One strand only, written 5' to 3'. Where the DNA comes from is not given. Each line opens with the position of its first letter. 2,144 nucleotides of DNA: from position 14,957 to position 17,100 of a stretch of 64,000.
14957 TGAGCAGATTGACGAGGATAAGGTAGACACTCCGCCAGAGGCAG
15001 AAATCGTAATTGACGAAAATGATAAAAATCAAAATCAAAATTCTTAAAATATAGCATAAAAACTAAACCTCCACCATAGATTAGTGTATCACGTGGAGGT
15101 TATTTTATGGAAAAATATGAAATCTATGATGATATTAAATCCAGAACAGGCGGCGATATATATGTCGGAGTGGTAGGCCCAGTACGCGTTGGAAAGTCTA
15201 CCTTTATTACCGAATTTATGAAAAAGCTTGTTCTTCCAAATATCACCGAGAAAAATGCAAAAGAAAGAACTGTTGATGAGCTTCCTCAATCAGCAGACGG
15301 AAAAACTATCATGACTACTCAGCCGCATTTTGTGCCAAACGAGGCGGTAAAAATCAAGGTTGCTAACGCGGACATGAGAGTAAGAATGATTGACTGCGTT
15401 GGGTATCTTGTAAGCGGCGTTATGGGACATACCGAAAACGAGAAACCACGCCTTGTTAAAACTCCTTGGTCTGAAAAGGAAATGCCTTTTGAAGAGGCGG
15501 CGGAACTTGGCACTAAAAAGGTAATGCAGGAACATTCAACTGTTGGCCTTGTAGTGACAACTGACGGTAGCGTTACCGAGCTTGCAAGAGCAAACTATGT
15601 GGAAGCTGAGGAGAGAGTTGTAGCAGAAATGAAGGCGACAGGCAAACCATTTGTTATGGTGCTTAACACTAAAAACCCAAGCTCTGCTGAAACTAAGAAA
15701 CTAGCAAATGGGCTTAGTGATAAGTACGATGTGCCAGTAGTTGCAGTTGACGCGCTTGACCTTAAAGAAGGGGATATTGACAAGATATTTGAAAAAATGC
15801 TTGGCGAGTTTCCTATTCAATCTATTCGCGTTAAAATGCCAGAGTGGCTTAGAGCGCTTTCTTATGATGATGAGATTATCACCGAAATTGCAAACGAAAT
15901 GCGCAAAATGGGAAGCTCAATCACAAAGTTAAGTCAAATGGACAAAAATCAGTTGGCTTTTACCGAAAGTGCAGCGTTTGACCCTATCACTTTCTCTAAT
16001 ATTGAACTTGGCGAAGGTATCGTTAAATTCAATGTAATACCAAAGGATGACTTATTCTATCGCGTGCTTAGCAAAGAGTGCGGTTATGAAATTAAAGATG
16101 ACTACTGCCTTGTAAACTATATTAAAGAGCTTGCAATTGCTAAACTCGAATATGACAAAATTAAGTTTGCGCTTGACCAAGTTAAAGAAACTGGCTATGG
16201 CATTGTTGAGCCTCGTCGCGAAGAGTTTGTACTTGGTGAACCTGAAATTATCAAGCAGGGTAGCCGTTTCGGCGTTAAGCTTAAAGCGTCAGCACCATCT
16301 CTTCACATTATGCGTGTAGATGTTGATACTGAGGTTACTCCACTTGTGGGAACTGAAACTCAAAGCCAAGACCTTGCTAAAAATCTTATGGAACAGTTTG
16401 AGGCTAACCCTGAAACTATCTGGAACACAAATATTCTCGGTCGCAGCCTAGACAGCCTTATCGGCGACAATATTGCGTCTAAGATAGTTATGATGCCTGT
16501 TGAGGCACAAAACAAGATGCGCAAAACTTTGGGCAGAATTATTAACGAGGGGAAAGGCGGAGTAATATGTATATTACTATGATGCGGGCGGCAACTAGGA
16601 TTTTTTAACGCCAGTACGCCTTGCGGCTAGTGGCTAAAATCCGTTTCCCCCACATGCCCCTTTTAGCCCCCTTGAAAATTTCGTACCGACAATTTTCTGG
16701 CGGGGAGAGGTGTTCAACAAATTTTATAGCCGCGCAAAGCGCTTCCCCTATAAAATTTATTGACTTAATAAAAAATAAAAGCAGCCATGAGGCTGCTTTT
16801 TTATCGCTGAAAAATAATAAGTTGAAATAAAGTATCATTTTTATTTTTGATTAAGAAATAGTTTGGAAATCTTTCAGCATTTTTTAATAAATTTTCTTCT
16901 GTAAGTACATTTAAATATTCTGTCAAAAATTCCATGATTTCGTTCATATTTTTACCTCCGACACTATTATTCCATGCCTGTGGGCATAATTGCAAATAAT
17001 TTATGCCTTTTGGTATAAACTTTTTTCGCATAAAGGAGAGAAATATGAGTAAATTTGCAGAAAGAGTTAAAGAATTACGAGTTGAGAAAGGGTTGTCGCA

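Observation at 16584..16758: A 175-nt structured element occurs twice in the window with compensatory base changes (copy A, 3' of spoIVA)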

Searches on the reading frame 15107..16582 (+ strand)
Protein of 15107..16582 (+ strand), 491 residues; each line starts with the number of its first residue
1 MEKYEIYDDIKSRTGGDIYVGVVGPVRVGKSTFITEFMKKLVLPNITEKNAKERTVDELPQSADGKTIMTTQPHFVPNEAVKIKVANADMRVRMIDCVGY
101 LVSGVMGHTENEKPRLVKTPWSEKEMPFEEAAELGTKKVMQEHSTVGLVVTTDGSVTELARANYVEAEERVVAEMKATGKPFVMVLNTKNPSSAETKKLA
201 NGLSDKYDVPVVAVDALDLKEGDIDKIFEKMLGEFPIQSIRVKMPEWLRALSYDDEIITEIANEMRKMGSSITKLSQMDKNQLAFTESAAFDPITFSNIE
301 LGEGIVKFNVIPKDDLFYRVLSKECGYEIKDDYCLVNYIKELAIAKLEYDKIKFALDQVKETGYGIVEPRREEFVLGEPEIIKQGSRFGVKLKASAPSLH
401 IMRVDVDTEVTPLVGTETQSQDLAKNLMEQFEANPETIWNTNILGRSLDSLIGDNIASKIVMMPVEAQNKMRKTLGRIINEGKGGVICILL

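Call 15: find_encoding_contigs(protein=window:15107-16582:+, flank=3000, max_places=10)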
Protein window:15107-16582:+ (491 aa): 14 contigs read that carry it; 6 places shown.
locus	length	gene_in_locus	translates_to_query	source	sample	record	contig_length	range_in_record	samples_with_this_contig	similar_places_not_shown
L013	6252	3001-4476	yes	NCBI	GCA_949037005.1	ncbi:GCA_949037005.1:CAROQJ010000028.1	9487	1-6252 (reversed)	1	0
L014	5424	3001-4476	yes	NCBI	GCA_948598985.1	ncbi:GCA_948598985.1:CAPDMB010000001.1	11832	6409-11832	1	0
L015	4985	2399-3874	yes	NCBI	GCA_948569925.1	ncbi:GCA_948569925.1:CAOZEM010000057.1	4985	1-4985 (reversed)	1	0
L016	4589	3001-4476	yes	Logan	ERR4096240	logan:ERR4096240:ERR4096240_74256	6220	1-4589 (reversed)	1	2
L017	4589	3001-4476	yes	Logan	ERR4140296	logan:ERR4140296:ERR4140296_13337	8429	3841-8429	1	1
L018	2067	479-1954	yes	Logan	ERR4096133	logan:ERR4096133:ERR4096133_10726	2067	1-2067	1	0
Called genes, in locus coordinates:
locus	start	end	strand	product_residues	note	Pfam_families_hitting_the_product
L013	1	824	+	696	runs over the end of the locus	PF01926:MMR_HSR1, PF02421:FeoB_N, PF09439:SRPRB (faint), PF07670:Gate, PF07664:FeoB_C, PF07670:Gate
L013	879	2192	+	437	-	PF00009:GTP_EFTU, PF00071:Ras (faint), PF01926:MMR_HSR1, PF02421:FeoB_N, PF00009:GTP_EFTU, PF01926:MMR_HSR1, PF02421:FeoB_N, PF14714:KH_dom-like, +4 more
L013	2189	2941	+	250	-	PF02660:G3P_acyltransf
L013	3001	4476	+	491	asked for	PF09547:SpoIVA_ATPase, PF20438:SpoIVA_middle, PF20439:SpoIVA_C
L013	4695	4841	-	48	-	-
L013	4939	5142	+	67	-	PF13560:HTH_31, PF05269:Phage_CII (weak), PF12844:HTH_19, PF01381:HTH_3, PF22495:HTH_92 (weak)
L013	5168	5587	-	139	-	-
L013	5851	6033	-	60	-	PF00830:Ribosomal_L28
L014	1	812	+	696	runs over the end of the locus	PF01926:MMR_HSR1, PF02421:FeoB_N, PF09439:SRPRB (faint), PF07670:Gate, PF07664:FeoB_C, PF07670:Gate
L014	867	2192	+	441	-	-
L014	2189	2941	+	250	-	PF02660:G3P_acyltransf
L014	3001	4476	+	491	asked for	PF09547:SpoIVA_ATPase, PF20438:SpoIVA_middle, PF20439:SpoIVA_C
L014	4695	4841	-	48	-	-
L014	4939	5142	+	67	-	PF13560:HTH_31, PF05269:Phage_CII (weak), PF12844:HTH_19, PF01381:HTH_3, PF22495:HTH_92 (weak)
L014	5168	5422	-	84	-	?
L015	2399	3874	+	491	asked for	PF09547:SpoIVA_ATPase, PF20438:SpoIVA_middle, PF20439:SpoIVA_C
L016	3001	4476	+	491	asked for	PF09547:SpoIVA_ATPase, PF20438:SpoIVA_middle, PF20439:SpoIVA_C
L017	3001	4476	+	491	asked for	PF09547:SpoIVA_ATPase, PF20438:SpoIVA_middle, PF20439:SpoIVA_C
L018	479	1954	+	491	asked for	PF09547:SpoIVA_ATPase, PF20438:SpoIVA_middle, PF20439:SpoIVA_C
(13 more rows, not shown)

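Call 17: find_homologous_proteins(query=window:15107-16579:+, max_evalue=1e-50)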
Query window:15107-16579:+ (491 aa): 8000 proteins with E <= 1e-50 among 8000 candidates; the best 120 are listed.
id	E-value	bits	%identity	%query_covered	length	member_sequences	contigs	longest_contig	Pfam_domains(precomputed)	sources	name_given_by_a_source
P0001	0.0e+0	1083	100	100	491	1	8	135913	PF09547.17,PF20438.4,PF20439.4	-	-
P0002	8.6e-284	960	86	100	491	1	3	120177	PF09547.17,PF20438.4,PF20439.4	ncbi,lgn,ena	-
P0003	1.3e-282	956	85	100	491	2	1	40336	PF09547.17,PF20438.4,PF20439.4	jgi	-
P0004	6.9e-280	947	85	100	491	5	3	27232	PF09547.17,PF20438.4,PF20439.4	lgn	-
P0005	1.3e-278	943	84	100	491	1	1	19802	PF09547.17,PF20438.4,PF20439.4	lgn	-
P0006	2.4e-278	942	84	100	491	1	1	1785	PF09547.17,PF20438.4,PF20439.4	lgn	-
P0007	3.6e-278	941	85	100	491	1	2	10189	PF09547.17,PF20438.4,PF20439.4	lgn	-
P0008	6.8e-278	940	84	100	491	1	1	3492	PF09547.17,PF20438.4,PF20439.4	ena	-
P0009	1.1e-277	940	85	100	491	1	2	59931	PF09547.17,PF20438.4,PF20439.4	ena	-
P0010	2.5e-277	938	84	100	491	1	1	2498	PF09547.17,PF20438.4,PF20439.4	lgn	-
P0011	4.0e-277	938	84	100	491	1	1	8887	PF09547.17,PF20438.4,PF20439.4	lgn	-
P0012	1.7e-276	936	84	100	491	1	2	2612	PF09547.17,PF20438.4,PF20439.4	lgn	-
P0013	2.9e-276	935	84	100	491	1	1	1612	PF09547.17,PF20438.4,PF20439.4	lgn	-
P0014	4.0e-276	934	84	100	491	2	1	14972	PF09547.17,PF20438.4,PF20439.4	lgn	-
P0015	1.8e-266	903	80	100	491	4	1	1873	PF09547.17,PF20438.4,PF20439.4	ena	-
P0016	3.7e-261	885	79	100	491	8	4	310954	PF09547.17,PF20438.4,PF20439.4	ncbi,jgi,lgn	jgi:stage IV sporulation protein A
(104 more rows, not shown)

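Call 18: find_encoding_contigs(protein=P0002, flank=10000, max_places=3)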
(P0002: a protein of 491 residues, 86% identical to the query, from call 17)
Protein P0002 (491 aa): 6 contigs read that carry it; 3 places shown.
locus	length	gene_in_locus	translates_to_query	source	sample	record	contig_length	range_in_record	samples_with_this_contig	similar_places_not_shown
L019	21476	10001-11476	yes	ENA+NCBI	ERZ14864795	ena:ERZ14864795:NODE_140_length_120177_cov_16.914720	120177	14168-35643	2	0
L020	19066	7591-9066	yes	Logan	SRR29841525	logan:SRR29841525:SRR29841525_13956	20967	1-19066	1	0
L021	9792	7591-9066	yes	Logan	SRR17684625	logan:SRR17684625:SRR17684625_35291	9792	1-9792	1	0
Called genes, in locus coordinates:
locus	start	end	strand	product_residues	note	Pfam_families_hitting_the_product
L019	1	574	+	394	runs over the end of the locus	PF00091:Tubulin, PF12327:FtsZ_C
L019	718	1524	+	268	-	PF03419:Peptidase_U4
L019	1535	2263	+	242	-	PF04542:Sigma70_r2, PF04545:Sigma70_r4, PF01381:HTH_3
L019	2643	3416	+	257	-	PF04542:Sigma70_r2, PF04539:Sigma70_r3 (faint), PF08281:Sigma70_r4_2 (weak), PF04545:Sigma70_r4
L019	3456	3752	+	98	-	PF05239:PRC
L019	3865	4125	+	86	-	PF01381:HTH_3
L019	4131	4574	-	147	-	PF22811:Zn_ribbon_NrdR, PF03477:ATP-cone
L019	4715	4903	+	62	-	PF04023:FeoA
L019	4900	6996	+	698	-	PF01926:MMR_HSR1, PF02421:FeoB_N, PF07670:Gate, PF07664:FeoB_C, PF07670:Gate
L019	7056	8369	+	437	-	PF00009:GTP_EFTU, PF00071:Ras (faint), PF01926:MMR_HSR1, PF02421:FeoB_N, PF00009:GTP_EFTU (weak), PF01926:MMR_HSR1, PF02421:FeoB_N, PF14714:KH_dom-like, +5 more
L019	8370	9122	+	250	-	PF02660:G3P_acyltransf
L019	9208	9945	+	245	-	PF04545:Sigma70_r4 (weak), PF01381:HTH_3 (faint), PF08281:Sigma70_r4_2 (faint), PF13384:HTH_23 (faint), PF13518:HTH_28 (faint)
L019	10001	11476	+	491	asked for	PF09547:SpoIVA_ATPase, PF20438:SpoIVA_middle, PF20439:SpoIVA_C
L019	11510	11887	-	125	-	-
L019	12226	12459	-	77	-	PF00830:Ribosomal_L28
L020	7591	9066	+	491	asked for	PF09547:SpoIVA_ATPase, PF20438:SpoIVA_middle, PF20439:SpoIVA_C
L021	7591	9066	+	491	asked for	PF09547:SpoIVA_ATPase, PF20438:SpoIVA_middle, PF20439:SpoIVA_C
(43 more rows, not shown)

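Call 19: find_encoding_contigs(protein=P0003, flank=10000, max_places=2)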
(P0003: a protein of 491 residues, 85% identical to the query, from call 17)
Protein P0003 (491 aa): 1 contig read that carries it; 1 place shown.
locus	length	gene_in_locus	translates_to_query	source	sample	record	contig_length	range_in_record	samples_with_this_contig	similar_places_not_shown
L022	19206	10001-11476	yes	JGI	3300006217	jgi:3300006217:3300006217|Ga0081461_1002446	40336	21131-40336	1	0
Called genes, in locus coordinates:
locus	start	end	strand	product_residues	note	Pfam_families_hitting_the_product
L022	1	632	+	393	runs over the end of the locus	PF00091:Tubulin, PF12327:FtsZ_C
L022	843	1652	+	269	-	PF03419:Peptidase_U4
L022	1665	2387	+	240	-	PF04542:Sigma70_r2, PF04545:Sigma70_r4, PF01381:HTH_3 (weak)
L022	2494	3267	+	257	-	PF04542:Sigma70_r2, PF04539:Sigma70_r3 (faint), PF08281:Sigma70_r4_2 (weak), PF04545:Sigma70_r4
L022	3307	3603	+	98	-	PF05239:PRC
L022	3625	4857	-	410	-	-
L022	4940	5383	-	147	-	PF22811:Zn_ribbon_NrdR, PF03477:ATP-cone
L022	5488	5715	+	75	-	PF04023:FeoA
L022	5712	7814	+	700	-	PF01926:MMR_HSR1, PF02421:FeoB_N, PF07670:Gate, PF07664:FeoB_C, PF07670:Gate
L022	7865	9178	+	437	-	PF00009:GTP_EFTU, PF01926:MMR_HSR1, PF02421:FeoB_N, PF04548:AIG1 (weak), PF00009:GTP_EFTU (weak), PF01926:MMR_HSR1, PF02421:FeoB_N, PF14714:KH_dom-like, +8 more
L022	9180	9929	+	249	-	PF02660:G3P_acyltransf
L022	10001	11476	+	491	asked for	PF09547:SpoIVA_ATPase, PF20438:SpoIVA_middle, PF20439:SpoIVA_C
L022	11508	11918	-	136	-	-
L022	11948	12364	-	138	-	-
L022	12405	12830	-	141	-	-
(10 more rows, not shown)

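Call 20: find_encoding_contigs(protein=P0016, flank=10000, max_places=3)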
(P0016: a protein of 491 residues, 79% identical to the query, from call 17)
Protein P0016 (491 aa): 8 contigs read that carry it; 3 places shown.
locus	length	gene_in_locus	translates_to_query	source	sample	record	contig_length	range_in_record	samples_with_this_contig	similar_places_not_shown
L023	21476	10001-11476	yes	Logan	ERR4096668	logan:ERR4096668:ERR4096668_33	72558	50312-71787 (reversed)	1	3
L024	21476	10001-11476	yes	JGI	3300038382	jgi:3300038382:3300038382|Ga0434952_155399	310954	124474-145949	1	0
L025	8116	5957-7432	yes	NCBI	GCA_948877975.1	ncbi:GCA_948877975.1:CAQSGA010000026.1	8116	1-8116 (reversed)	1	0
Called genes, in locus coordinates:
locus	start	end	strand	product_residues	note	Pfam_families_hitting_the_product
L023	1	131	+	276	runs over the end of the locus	PF01261:AP_endonuc_2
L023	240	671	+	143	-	-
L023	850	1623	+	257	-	PF04542:Sigma70_r2, PF04539:Sigma70_r3 (weak), PF08281:Sigma70_r4_2 (weak), PF04545:Sigma70_r4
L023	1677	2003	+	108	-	PF05239:PRC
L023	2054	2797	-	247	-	PF20260:PUA_4 (weak), PF04452:Methyltrans_RNA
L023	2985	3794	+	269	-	PF03419:Peptidase_U4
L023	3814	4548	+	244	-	PF04542:Sigma70_r2, PF04545:Sigma70_r4, PF01381:HTH_3 (weak)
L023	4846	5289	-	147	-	PF22811:Zn_ribbon_NrdR, PF03477:ATP-cone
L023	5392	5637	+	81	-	PF04023:FeoA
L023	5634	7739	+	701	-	PF01926:MMR_HSR1, PF02421:FeoB_N, PF07670:Gate, PF07664:FeoB_C, PF07670:Gate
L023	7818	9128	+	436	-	PF00009:GTP_EFTU (weak), PF00071:Ras (faint), PF00350:Dynamin_N (faint), PF01926:MMR_HSR1, PF02421:FeoB_N, PF01926:MMR_HSR1, PF02421:FeoB_N, PF14714:KH_dom-like, +3 more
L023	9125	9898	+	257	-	PF02660:G3P_acyltransf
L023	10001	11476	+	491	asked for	PF09547:SpoIVA_ATPase, PF20438:SpoIVA_middle, PF20439:SpoIVA_C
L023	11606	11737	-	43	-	-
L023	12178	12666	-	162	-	-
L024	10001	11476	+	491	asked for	PF09547:SpoIVA_ATPase, PF20438:SpoIVA_middle, PF20439:SpoIVA_C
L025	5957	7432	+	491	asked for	PF09547:SpoIVA_ATPase, PF20438:SpoIVA_middle, PF20439:SpoIVA_C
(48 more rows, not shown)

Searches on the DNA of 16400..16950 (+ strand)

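Call 5: search_rna_families(source=window, start=16400, end=16950, threshold=evalue, max_evalue=10, show_alignments=3)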
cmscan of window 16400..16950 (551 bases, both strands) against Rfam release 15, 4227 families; matches with E-value up to 10: 25.
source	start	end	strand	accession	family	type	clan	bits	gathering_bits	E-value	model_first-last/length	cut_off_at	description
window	16770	16839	-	RF02064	STnc370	Gene; sRNA;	-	32.2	54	0.016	1-71/71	no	Enterobacterial sRNA STnc370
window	16772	16842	+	RF02900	AaHKsRNA82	Gene; sRNA;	-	29.9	51.4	0.012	1-81/81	no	Aggregatibacter sRNA 82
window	16755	16842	+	RF02434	SpF39_sRNA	Gene; sRNA;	-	29.5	60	0.094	1-109/109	no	Streptococcus sRNA SpF39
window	16769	16827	-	RF02059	STnc50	Gene; sRNA;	-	26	55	0.037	1-84/84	no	Salmonella enterica sRNA STnc40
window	16722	16806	+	RF02059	STnc50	Gene; sRNA;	-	23.9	55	0.11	1-84/84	no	Salmonella enterica sRNA STnc40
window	16776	16868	-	RF00082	SraG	Gene; sRNA;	-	22.9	50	0.11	1-177/177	no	SraG RNA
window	16768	16850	+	RF00242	ctRNA_pT181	Gene; antisense;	-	22.2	56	1.9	1-94/94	no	ctRNA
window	16772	16845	-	RF01859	Phe_leader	Cis-reg; leader;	-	21.7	55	0.35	1-125/125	no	Phenylalanine leader peptide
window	16702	16803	+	RF02601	BASRCI337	Gene; sRNA;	-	20.9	229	0.0062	1-191/191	no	Brucella sRNA CI337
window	16726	16815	+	RF02426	SpF03_sRNA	Gene; sRNA;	-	19.6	50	3.1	1-106/106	no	Streptococcus sRNA SpF03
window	16774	16849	-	RF02379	csRNA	Gene; sRNA;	-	19.2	57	6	1-93/93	no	Cia-dependent small RNA csRNA1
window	16770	16849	-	RF02846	Ref84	Gene; antisense;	-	18.9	52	8.4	1-87/87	no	Enterococcus sRNA 84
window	16767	16844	-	RF00558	L20_leader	Cis-reg; leader;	-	18.3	58.7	0.52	1-127/127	no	Ribosomal protein L20 leader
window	16741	16802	+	RF02057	STnc40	Gene; sRNA;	-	17.6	45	2.5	1-70/70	no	Salmonella enterica sRNA STnc40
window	16718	16804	-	RF02900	AaHKsRNA82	Gene; sRNA;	-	17.4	51.4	7.9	1-81/81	no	Aggregatibacter sRNA 82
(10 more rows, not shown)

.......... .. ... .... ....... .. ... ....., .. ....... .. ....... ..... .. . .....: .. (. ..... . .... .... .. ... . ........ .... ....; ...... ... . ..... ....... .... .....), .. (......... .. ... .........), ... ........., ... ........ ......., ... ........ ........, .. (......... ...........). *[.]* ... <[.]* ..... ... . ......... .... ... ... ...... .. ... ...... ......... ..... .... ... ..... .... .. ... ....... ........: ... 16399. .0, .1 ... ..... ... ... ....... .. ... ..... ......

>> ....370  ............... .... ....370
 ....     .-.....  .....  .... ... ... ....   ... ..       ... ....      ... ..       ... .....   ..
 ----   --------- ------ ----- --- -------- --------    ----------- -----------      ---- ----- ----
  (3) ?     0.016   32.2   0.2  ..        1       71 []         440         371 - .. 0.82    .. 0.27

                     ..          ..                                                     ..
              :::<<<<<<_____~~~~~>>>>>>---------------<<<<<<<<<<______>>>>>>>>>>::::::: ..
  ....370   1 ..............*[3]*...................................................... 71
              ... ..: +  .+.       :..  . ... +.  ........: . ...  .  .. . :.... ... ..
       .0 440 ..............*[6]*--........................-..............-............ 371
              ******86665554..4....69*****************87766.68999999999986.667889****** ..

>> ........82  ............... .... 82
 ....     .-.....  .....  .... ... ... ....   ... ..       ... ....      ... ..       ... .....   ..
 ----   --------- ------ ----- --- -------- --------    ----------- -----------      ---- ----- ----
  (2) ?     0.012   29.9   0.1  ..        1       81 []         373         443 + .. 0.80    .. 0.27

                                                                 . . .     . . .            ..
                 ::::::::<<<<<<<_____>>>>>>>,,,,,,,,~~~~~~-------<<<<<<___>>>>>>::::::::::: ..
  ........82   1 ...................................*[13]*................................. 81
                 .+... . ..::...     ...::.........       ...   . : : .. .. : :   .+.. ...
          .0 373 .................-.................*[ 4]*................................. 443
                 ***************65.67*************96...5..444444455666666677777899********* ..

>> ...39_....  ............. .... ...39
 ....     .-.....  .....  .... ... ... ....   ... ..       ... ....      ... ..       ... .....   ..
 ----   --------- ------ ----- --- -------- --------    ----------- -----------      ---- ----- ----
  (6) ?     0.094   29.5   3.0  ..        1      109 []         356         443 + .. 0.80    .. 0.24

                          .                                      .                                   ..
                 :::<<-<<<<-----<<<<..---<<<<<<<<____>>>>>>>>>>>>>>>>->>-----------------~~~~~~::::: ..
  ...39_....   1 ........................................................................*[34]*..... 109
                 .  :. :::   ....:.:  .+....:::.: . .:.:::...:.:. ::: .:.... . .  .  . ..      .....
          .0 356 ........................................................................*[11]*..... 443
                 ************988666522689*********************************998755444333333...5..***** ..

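Call 22: search_dna_similar(query=window:16575-16770:+, collection=phages, mode=distant, max_evalue=0.01)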
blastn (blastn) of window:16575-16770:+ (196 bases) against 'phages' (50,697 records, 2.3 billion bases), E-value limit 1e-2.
No match.

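Call 23: search_dna_similar(query=window:16575-16770:+, collection=plasmids, mode=distant, max_evalue=0.01)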
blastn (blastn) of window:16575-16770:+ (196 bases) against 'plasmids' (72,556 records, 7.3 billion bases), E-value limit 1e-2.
No match.

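Call 66: build_rna_model(alignment_id=A3)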
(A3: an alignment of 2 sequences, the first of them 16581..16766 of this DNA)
Model R1 built from alignment A3 (2 sequences, 188 columns); structure: RNAalifold consensus.
model positions 188; base pairs 62; branch points 2; effective number of sequences 0.86; information 0.59 bits per position. Calibrated on 0.2 Mb of random sequence (short: E-values are rough).
structure used (alignment columns):
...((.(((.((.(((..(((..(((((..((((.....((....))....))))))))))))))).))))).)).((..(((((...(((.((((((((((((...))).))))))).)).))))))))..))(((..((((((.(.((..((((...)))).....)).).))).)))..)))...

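Call 67: search_with_rna_model(model_id=R1, sources=[window, L019, L022, L023, L024, L025, L028, L029, L031, L034, L035, L038], max_evalue=10)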
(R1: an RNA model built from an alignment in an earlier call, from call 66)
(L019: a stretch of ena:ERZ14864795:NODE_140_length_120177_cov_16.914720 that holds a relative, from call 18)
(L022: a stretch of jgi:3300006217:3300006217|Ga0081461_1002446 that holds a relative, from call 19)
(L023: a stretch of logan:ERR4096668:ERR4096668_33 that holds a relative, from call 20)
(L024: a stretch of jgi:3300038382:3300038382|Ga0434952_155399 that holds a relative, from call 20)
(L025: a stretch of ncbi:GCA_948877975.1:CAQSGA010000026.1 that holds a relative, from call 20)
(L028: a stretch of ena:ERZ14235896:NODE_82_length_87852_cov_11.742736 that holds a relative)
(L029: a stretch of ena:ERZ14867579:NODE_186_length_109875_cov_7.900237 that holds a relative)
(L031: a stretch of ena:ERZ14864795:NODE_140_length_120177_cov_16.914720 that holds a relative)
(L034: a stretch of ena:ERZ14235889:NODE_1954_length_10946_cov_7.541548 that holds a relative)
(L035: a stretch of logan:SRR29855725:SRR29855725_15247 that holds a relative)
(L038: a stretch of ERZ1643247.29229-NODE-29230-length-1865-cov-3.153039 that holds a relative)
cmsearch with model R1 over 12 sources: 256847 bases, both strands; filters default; matches with E-value up to 10: 5.
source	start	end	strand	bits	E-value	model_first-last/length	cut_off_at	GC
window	16580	16766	+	212.7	1.8e-52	1-188/188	no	0.48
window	41790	41975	+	211.9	2.9e-52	1-188/188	no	0.45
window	16711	16800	-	10.9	0.83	1-188/188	no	0.34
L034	3137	3154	-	7.6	5.7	151-168/188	no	0.61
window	16667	16705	-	7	8.1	88-125/188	no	0.51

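Call 70: search_with_rna_model(model_id=R1, sources=[L053, L054, L055], max_evalue=10)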
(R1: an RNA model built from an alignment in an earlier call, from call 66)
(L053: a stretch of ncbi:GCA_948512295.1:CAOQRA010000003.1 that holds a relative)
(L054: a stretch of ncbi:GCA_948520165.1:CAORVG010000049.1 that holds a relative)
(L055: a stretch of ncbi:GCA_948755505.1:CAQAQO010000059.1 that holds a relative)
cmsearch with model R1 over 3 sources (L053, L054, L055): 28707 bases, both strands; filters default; matches with E-value up to 10: 0.
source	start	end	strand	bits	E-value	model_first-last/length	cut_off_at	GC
